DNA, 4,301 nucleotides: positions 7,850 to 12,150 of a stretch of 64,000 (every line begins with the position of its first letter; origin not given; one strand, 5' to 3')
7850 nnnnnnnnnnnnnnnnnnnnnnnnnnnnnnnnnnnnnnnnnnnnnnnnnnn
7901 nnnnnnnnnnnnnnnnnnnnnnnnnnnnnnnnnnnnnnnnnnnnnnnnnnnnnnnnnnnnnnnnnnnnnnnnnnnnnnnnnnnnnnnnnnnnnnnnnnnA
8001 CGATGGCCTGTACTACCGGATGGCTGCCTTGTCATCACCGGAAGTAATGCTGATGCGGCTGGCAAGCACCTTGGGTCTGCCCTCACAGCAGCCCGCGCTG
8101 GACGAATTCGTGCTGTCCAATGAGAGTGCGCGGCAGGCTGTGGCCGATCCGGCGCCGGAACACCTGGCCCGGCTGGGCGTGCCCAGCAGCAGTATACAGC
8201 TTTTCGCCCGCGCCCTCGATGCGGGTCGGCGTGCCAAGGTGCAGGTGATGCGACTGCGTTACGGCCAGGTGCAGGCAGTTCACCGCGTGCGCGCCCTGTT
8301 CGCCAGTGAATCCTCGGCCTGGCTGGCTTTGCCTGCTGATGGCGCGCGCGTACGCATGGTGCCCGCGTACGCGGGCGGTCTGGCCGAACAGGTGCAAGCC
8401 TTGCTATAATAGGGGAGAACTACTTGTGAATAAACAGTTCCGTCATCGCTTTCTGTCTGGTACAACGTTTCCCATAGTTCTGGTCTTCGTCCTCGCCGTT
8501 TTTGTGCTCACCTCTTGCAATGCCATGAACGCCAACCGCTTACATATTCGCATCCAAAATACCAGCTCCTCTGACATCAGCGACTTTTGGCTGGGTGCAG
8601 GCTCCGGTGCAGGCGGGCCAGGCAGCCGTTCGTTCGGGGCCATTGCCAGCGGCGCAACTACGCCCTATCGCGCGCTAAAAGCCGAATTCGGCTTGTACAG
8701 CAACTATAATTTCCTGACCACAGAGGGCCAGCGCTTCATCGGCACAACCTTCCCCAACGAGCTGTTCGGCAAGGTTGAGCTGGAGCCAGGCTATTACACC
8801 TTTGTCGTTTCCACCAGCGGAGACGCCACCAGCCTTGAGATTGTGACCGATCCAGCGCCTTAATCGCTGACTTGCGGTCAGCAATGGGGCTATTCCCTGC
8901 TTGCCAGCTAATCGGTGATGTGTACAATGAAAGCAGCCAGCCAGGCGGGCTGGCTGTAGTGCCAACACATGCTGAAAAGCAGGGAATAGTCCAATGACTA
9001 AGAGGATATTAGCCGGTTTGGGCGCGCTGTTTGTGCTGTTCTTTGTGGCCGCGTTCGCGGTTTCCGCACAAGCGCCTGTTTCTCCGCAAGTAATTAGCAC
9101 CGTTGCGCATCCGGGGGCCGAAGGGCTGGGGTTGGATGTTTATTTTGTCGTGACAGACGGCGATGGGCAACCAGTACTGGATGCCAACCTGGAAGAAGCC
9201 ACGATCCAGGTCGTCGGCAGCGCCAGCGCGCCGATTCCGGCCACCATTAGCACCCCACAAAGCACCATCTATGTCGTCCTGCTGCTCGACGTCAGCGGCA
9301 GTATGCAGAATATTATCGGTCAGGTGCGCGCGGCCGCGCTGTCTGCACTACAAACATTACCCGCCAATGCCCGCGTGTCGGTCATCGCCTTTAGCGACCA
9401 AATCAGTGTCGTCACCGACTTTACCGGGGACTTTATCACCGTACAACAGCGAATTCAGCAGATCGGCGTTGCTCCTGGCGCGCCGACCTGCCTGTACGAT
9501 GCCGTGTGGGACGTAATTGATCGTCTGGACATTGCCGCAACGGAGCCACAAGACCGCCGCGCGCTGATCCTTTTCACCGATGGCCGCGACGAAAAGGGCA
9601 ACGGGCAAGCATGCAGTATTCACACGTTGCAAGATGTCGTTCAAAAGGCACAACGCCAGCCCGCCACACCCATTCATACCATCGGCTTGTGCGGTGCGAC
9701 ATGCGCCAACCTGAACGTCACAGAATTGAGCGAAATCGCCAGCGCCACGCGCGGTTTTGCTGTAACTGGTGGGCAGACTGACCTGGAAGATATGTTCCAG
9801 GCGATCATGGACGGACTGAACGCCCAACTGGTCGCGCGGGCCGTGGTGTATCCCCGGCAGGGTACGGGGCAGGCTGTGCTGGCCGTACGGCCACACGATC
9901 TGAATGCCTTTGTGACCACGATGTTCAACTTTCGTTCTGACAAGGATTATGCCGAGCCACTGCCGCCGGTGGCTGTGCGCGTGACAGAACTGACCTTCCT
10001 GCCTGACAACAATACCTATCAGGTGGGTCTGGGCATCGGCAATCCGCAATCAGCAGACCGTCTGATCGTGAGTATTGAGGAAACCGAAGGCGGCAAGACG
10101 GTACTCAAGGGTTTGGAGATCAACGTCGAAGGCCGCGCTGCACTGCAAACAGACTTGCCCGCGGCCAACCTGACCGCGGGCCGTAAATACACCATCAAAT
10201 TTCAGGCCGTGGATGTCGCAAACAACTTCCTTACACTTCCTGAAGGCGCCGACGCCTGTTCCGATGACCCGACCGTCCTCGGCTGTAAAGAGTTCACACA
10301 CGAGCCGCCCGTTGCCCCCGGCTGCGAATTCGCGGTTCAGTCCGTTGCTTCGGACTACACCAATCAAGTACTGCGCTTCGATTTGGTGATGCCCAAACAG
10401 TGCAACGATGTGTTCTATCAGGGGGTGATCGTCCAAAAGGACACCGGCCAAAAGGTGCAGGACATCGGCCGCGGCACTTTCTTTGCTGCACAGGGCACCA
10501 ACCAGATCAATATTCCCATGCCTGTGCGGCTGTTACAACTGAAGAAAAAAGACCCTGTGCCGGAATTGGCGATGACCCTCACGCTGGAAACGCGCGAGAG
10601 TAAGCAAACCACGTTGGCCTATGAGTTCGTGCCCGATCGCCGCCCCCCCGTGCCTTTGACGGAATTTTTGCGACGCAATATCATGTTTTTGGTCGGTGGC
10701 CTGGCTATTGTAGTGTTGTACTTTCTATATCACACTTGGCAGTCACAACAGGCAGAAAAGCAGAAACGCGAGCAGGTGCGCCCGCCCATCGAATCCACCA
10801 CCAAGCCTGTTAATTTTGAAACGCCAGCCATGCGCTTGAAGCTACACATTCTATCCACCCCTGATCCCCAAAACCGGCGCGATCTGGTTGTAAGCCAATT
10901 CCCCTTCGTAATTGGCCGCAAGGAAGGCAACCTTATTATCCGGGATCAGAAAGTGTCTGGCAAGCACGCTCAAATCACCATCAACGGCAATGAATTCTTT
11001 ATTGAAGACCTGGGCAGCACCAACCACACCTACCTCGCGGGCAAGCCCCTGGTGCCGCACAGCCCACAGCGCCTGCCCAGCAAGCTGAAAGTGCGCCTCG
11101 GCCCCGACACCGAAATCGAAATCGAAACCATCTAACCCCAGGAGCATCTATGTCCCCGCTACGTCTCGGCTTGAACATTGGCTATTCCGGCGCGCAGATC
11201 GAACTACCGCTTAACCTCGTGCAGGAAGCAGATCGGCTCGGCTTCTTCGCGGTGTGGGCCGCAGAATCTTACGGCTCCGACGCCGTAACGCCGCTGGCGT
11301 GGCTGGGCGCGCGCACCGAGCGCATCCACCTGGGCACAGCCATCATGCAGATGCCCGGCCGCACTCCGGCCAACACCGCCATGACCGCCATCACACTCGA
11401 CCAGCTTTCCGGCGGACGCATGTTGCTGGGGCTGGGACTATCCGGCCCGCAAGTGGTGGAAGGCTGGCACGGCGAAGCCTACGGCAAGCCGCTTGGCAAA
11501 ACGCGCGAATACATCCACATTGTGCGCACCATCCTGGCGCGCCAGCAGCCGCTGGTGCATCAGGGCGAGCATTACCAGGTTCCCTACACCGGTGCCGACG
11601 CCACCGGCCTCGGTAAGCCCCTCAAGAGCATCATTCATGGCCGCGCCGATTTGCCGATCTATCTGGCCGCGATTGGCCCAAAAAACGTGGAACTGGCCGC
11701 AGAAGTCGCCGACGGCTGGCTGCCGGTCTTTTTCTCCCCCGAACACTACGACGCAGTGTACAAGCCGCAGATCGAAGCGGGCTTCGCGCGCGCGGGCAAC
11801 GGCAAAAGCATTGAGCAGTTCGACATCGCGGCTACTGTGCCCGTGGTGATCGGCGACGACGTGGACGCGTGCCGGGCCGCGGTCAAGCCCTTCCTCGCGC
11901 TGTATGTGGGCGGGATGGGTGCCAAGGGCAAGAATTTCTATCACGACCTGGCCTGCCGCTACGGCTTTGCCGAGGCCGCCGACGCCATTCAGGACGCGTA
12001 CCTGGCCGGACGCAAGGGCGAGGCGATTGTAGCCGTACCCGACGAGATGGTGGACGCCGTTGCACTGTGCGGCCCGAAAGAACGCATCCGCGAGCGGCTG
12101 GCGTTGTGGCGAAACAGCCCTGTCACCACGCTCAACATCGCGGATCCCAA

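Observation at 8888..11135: VWA(out)-TM-FHA(in) membrane protein with a leader stem that pairs its own ribosome-binding site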

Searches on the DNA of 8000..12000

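Call 5: search_rna_families(source=window, start=8000, end=12000, threshold=evalue, max_evalue=10)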
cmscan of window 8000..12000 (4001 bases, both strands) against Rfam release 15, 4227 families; matches with E-value up to 10: 3.
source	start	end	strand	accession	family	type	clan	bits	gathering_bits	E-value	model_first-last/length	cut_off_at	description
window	8078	8147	+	RF03911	mir-1910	Gene; miRNA;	-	17.3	70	5.2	1-80/80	no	mir-1910 microRNA precursor family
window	9121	9145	-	RF01880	Xist_exon1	Gene; lncRNA;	-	14.2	50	1.7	1-85/85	no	X-chromosome inactivation gene exon 1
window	8468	8550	-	RF02248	Six3os1_3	Gene; lncRNA;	-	13.3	40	4.4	1-75/75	no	Six3os1 conserved region 3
